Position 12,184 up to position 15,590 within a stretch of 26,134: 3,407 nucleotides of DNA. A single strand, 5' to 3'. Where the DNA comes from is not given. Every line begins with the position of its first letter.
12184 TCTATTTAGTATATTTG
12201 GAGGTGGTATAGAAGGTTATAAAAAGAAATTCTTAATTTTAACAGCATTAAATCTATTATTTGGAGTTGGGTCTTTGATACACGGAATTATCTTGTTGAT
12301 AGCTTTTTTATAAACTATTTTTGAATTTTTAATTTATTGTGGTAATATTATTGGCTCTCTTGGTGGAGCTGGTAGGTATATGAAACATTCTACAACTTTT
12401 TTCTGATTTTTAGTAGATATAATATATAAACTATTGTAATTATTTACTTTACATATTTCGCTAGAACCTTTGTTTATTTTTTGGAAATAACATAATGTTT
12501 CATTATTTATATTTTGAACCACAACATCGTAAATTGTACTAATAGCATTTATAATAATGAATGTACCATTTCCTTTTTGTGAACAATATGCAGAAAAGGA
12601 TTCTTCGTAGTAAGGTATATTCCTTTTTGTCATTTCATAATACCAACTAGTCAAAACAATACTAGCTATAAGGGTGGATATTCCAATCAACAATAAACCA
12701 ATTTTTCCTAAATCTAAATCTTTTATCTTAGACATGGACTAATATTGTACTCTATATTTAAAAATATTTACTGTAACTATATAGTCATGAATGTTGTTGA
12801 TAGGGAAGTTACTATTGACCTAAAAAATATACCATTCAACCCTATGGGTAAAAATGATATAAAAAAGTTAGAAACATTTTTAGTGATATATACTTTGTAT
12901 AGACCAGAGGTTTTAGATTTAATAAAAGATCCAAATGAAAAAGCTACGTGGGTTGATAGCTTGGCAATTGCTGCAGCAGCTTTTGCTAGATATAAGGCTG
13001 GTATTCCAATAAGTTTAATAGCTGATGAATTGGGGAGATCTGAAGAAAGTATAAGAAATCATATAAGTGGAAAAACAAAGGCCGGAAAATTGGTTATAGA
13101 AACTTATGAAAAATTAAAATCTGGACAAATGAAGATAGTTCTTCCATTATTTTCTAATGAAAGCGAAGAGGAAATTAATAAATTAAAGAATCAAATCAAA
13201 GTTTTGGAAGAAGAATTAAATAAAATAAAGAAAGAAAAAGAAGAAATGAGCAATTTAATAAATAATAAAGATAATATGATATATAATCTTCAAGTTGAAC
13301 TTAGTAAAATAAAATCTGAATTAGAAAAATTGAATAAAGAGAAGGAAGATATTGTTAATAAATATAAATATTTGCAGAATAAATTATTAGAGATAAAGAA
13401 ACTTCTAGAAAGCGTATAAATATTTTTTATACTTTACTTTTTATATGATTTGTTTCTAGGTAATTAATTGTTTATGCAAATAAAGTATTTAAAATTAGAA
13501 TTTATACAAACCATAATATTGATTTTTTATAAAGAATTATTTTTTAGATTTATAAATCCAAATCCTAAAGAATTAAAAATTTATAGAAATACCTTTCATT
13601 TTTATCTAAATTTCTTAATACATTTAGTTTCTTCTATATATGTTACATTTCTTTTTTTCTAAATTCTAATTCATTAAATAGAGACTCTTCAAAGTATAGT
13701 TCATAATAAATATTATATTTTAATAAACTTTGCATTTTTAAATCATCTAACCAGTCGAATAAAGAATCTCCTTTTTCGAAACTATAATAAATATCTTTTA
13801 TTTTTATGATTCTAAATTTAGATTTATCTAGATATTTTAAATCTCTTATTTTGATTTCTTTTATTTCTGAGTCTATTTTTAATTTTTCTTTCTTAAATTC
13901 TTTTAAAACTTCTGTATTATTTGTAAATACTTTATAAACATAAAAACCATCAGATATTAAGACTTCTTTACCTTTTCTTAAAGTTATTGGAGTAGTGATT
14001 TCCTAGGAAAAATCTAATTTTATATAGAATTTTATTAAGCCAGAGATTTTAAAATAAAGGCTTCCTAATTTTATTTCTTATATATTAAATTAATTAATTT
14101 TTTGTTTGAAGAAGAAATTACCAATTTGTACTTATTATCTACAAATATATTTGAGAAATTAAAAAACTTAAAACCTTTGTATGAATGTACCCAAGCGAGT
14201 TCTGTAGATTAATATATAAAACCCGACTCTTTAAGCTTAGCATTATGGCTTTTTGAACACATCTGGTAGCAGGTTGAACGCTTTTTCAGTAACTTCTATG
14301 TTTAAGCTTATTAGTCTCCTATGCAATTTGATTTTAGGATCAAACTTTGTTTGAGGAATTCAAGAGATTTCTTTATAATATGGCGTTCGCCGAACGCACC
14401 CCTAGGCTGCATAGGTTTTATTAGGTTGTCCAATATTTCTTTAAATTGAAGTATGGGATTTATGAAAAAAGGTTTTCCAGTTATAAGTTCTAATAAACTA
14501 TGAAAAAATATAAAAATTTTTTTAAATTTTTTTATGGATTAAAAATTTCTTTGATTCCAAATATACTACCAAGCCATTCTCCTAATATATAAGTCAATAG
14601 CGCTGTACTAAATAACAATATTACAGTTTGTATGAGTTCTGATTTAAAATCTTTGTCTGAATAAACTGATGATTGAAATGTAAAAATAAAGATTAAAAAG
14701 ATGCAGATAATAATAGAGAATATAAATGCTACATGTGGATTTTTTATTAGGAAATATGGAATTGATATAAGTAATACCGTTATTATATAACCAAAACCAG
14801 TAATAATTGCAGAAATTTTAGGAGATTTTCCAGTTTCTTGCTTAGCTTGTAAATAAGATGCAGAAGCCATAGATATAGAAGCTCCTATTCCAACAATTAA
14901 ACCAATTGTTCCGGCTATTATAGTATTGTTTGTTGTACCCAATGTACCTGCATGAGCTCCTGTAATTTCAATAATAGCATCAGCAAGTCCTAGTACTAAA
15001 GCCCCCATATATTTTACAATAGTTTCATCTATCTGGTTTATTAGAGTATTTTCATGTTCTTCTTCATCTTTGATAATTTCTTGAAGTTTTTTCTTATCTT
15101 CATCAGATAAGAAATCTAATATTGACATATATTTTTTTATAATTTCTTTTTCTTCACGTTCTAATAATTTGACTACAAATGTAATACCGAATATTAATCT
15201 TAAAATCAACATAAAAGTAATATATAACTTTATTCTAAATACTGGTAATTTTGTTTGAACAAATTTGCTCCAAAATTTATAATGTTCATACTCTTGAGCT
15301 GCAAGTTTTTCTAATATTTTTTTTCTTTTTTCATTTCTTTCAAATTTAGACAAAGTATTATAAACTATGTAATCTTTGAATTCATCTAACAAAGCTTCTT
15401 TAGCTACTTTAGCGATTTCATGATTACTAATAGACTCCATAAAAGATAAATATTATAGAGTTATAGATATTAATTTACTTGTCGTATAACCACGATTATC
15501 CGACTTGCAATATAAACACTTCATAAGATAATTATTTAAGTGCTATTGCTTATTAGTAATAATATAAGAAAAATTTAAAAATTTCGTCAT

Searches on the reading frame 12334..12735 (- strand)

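Call 10: search_protein_families(library=pfam, proteins=[window:12334-12735:-], max_evalue=0.01)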
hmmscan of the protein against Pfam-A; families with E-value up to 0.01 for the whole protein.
window:12334-12735:- (133 aa): 1 family
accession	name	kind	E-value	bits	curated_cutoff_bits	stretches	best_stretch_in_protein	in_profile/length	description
PF24314.1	DUF7488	-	0.0059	17.1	27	1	64-115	15-66/146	Domain of unknown function (DUF7488)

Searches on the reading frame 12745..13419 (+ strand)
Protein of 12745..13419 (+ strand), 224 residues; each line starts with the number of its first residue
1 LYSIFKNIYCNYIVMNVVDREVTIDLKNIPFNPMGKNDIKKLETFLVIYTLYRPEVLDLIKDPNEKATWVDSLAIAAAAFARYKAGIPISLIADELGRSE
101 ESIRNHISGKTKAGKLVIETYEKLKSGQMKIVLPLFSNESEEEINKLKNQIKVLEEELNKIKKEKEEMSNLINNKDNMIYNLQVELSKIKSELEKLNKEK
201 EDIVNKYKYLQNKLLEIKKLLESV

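Call 10: search_protein_families(library=pfam, proteins=[window:12745-13419:+], max_evalue=0.01)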
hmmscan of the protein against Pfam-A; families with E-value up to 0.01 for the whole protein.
window:12745-13419:+ (224 aa): 6 families
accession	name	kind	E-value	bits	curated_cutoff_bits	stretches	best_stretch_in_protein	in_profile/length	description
PF08614.16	ATG16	-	2.8e-05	24.8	33.7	1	129-224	71-156/200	Autophagy protein 16 (ATG16)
PF14282.11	FlxA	-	0.00012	22.6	26.3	1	136-202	11-74/101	FlxA-like protein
PF20168.4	PDS5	-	0.00021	19.7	27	1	137-221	494-578/1053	Sister chromatid cohesion protein PDS5 protein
PF16454.10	PI3K_P85_iSH2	-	0.00079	19.5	31.5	1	128-220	78-159/161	Phosphatidylinositol 3-kinase regulatory subunit P85 inter-SH2 domain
PF24627.1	PUMA_CC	-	0.0076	16.7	30.1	0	149-217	1-69/74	PUMA coiled-coil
PF25443.1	ANG-1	-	0.0084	16.7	28.5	0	154-208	44-98/105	ANG-1-like domain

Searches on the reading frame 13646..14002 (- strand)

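Call 13: search_protein_families(library=pfam, proteins=[window:13646-14002:-], max_evalue=10)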
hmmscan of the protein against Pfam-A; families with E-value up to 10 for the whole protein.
seq(119 aa): 1 family
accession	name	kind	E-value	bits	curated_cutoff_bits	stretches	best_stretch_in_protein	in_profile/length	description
PF13101.12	DUF3945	-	0.18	12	21.9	1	29-53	3-27/50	Protein of unknown function (DUF3945)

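Call 14: search_protein_families(library=ncbifam, proteins=[window:13646-14002:-], max_evalue=10)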
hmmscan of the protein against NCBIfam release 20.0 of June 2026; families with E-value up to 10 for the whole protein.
seq(119 aa): 0 families

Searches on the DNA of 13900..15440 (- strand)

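Call 6: search_rna_families(source=window, start=13900, end=14700, threshold=evalue, max_evalue=10, show_alignments=4)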
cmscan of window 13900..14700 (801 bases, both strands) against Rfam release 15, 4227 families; matches with E-value up to 10: 4.
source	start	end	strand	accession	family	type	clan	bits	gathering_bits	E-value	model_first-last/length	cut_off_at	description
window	13975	14055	+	RF01191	SNORD121A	Gene; snRNA; snoRNA; CD-box;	-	20.8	44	0.5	1-82/82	no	Small nucleolar RNA SNORD121A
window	13914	14013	+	RF00307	snoR98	Gene; snRNA; snoRNA; HACA-box;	CL00038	20.3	44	2.5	1-118/118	no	Small nucleolar RNA snoR98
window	14128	14204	+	RF01414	Dicty_Class_I_RNA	Gene;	-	17.5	41.5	2.6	1-56/56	no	Class I RNA from Dictyostelium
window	14633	14652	+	RF00390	TYMV_upPK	Cis-reg;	-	15.2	38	4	1-23/23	no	turnip yellow mosaic virus upstream pseudo-knot (TYMV_upPK)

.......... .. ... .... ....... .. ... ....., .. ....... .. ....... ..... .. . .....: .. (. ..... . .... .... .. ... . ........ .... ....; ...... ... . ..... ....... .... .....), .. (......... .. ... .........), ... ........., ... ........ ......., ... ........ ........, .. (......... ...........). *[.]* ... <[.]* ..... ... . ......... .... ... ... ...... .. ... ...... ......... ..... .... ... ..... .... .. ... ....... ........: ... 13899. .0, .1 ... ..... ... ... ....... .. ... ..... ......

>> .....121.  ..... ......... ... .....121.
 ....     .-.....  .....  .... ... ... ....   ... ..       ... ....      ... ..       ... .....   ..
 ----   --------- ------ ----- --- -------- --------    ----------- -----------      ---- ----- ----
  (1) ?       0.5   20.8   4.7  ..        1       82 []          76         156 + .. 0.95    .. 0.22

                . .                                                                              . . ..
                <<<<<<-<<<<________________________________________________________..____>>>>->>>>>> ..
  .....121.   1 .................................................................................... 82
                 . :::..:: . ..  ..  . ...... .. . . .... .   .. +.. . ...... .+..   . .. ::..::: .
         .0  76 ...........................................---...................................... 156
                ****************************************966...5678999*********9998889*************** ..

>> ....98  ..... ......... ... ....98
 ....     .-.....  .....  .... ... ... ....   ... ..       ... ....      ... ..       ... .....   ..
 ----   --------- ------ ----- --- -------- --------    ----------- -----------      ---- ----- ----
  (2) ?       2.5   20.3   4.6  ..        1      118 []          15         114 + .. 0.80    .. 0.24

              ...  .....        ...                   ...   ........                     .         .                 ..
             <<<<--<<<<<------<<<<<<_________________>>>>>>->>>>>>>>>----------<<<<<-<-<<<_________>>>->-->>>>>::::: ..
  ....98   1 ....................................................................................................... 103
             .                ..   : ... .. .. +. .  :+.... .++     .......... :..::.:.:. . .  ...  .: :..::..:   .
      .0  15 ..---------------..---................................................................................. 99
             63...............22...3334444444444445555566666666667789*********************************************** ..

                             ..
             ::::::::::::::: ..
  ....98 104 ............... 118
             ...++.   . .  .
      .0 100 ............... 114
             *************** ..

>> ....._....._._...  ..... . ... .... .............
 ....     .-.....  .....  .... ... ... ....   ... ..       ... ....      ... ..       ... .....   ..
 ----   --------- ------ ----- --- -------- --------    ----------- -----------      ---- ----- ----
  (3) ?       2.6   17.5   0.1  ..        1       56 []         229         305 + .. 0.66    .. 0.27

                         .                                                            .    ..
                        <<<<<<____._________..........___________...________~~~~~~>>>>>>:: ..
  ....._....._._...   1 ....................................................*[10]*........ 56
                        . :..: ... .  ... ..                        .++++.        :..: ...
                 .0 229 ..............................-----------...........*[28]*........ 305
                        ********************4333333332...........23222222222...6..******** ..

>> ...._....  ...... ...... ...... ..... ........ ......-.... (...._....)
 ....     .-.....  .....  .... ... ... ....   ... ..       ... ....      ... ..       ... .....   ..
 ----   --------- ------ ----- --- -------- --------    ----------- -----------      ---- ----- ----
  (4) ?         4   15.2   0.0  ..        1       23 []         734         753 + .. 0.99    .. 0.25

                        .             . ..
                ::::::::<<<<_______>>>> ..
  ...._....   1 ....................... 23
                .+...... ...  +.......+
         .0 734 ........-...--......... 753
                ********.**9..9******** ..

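Call 68: search_rna_families(sources=[L046, L047, L049, L052], threshold=gathering)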
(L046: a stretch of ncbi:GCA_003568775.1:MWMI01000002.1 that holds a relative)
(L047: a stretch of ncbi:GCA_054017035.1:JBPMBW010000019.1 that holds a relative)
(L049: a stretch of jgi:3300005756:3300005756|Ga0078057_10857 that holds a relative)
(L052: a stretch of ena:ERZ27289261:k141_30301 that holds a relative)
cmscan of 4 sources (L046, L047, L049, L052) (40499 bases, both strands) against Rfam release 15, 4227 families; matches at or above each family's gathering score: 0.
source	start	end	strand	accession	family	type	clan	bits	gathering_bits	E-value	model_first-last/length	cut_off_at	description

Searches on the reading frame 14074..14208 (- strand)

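Call 13: search_protein_families(library=pfam, proteins=[window:14074-14208:-], max_evalue=10)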
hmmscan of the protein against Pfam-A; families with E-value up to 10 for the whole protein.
seq(45 aa): 2 families
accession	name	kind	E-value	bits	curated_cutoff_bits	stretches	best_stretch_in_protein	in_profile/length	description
PF21350.2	Cas6_I-A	-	0.022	15.4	27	1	7-27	29-49/101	CRISPR-associated protein Cas6, N-terminal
PF03451.21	HELP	-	0.025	14.5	27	1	3-30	7-32/40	HELP motif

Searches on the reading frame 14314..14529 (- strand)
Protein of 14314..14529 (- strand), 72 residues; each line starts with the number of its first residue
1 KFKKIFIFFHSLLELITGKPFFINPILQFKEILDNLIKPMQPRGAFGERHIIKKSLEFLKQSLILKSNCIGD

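Call 13: search_protein_families(library=pfam, proteins=[window:14314-14529:-], max_evalue=10)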
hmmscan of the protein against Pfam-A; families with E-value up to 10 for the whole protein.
seq(72 aa): 0 families

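Call 14: search_protein_families(library=ncbifam, proteins=[window:14314-14529:-], max_evalue=10)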
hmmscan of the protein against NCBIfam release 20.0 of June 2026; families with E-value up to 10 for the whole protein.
seq(72 aa): 0 families

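Call 51: search_protein_representatives(protein=window:14314-14529:-)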
Query: 72 residues. Proteins with E-value up to 0.001 (for the whole library): 0; up to 1e-10: 0; up to 1e-30: 0. The best 0 are listed.

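Call 52: find_related_loci(query=window:14314-14529:-, collection=metagenome_contigs, flank=4000)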
Query window:14314-14529:- (72 aa) in metagenome_contigs; peptide patterns used: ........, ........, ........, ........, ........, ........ (x = any residue, [..] = any of these).
599 stretches matched a pattern (row limit reached: there are more); 1 encode a relative of the query (tblastn E <= 1e-3); 1 distinct loci.
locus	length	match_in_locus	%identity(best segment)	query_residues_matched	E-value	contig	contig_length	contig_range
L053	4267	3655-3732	62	33-58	1e-8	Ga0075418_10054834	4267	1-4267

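Call 55: search_protein_families(library=pfam, proteins=[L053:934-3942:+], max_evalue=0.1)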
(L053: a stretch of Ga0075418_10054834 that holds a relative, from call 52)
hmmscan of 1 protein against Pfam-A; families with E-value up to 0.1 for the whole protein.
L053:934-3942:+ (1003 aa): 5 families
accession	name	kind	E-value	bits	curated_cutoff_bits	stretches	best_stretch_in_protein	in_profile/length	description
PF02384.22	N6_Mtase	-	2.3e-13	50.6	20.4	2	283-369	20-99/311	N-6 DNA Methylase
PF07669.17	Eco57I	-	1.3e-09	38.8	25.3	1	350-593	3-147/171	Eco57I restriction-modification methylase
PF20473.4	MmeI_Mtase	-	0.0014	18.3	27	0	308-330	17-39/259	MmeI, DNA-methyltransferase domain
PF01170.24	UPF0020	-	0.038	14.1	22.3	0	297-325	16-43/197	RMKL-like, methyltransferase domain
PF13847.12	Methyltransf_31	-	0.055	13.6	27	0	309-366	2-47/145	Methyltransferase domain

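Call 56: search_protein_families(library=padloc, proteins=[L053:934-3942:+, window:14314-14529:-], max_evalue=1)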
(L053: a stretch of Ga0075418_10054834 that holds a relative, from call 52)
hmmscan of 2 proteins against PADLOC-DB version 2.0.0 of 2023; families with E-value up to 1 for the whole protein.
L053:934-3942:+ (1003 aa): 53 families (the best 25 are shown)
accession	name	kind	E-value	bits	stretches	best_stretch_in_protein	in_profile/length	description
PDLC03630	REase_MTase_IIG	-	3e-87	291.6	3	212-594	289-692/1100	Type IIG restriction enzyme-methyltransferase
PDLC03580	REase_II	-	2.9e-46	155.8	3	206-594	291-705/1112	Type II restriction enzyme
PDLC03625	REase_MTase_IIG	-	9.3e-33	111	2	261-587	377-702/1109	Type IIG restriction enzyme-methyltransferase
PDLC04134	mad2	-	1.5e-20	71.5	2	254-368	236-334/492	mads_2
PDLC03338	MTase_II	-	3.4e-13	47.2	1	271-391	112-238/604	Type II methyltransferase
PDLC03348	MTase_II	-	1.2e-11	41.9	2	268-370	200-313/727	Type II methyltransferase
PDLC02643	DrmMI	-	1.8e-11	40.7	2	433-585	798-938/1347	DrmMI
PDLC03267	MTase_II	-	1.1e-10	39.1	2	289-330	14-54/539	Type II methyltransferase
PDLC03021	MTase_I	-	6.3e-10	36.5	1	270-369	144-247/491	Type I methyltransferase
PDLC03318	MTase_II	-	9.8e-10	35.4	1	256-334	311-388/723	Type II methyltransferase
PDLC03025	MTase_I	-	3.4e-09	33.9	1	270-369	146-241/569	Type I methyltransferase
PDLC03357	MTase_II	-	2.3e-08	30.9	1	256-333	88-164/620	Type II methyltransferase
PDLC02529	PglX|PglXI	-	4.5e-08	29.3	2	275-370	187-293/1189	PglX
PDLC03335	MTase_II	-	1.2e-07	28.8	1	272-391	63-182/607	Type II methyltransferase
PDLC03026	MTase_I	-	1.8e-07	28.7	1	254-334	105-187/487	Type I methyltransferase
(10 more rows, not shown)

window:14314-14529:- (72 aa): 0 families

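Call 57: find_homologous_proteins(query=L053:3271-3942:+, max_evalue=0.00001)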
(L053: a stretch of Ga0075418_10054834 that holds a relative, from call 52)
Query L053:3271-3942:+ (224 aa): 2 proteins with E <= 0.00001 among 374 candidates.
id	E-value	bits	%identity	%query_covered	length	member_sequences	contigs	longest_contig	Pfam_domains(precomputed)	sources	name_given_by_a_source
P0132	6.7e-49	184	45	95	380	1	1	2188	-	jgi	-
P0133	1.3e-18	85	40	54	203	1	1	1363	-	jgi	jgi:hypothetical protein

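Call 75: find_related_loci(query=window:14314-14529:-, collection=viral_contigs, flank=3000)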
Query window:14314-14529:- (72 aa) in viral_contigs; peptide patterns used: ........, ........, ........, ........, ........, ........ (x = any residue, [..] = any of these).
29 stretches matched a pattern, but none encodes a relative of the query by tblastn (E <= 1e-3).
